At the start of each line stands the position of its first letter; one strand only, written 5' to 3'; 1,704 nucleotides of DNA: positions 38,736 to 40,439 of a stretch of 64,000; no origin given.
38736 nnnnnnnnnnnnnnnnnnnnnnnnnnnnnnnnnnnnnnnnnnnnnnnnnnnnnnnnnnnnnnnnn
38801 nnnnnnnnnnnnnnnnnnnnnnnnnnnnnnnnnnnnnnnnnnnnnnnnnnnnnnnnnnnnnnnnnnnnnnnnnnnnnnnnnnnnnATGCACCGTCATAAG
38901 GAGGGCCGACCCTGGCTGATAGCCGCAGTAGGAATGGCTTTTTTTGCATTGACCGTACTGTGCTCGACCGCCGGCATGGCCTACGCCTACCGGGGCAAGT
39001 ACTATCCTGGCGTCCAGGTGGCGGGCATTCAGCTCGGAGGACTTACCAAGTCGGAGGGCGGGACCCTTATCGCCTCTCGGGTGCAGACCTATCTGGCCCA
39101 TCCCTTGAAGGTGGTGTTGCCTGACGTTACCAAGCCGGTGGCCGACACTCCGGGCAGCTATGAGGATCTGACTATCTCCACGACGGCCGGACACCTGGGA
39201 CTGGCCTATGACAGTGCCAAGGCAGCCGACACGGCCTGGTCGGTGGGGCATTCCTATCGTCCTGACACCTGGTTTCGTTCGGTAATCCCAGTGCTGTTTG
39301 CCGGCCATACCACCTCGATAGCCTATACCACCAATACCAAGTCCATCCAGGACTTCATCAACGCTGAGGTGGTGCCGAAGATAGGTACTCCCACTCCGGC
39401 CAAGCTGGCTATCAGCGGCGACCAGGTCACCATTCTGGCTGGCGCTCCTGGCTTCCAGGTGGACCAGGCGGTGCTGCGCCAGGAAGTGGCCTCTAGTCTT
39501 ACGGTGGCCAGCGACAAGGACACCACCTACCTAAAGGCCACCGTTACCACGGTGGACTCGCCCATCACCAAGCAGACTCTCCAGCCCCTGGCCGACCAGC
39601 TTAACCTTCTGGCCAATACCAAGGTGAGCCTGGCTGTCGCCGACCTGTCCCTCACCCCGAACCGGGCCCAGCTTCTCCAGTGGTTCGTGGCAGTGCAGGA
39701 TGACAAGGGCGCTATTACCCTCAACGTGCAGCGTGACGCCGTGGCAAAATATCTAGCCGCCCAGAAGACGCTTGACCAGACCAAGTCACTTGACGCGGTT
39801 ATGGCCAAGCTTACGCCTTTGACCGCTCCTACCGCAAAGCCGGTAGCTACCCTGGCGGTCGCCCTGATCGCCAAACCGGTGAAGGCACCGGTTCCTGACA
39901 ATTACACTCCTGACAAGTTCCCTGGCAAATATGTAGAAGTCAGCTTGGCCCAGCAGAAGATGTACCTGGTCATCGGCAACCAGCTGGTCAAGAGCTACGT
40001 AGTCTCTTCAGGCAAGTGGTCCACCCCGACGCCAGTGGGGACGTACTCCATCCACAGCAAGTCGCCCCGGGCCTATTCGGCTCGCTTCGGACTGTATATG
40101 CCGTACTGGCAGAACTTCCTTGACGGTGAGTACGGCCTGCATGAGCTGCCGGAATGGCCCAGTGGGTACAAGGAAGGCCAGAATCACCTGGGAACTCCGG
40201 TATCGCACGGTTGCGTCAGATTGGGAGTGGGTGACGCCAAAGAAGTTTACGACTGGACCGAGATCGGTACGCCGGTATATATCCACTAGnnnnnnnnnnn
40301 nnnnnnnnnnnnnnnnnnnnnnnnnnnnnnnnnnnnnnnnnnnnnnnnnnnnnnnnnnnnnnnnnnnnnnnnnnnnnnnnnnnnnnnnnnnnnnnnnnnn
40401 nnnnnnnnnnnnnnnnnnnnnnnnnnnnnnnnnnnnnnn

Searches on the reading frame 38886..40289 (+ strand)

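Call 68: search_protein_families(library=ncbifam, proteins=[window:38886-40289:+], max_evalue=0.00001)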
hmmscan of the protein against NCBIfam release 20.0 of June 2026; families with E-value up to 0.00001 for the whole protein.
window:38886-40289:+ (467 aa): 4 families
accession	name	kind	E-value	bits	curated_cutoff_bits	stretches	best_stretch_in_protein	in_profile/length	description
NF004786.0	PRK06132.1-3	equivalog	2e-08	33.5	329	1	350-466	31-138/418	hypothetical protein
NF004785.0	PRK06132.1-2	subfamily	2.4e-08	33.6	169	1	350-466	65-171/353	hypothetical protein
NF004787.0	PRK06132.1-4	equivalog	3.7e-08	32.5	409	1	313-460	19-160/347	hypothetical protein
NF009120.0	PRK12472.1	subfamily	4.3e-06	25.8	369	1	322-465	26-161/508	hypothetical protein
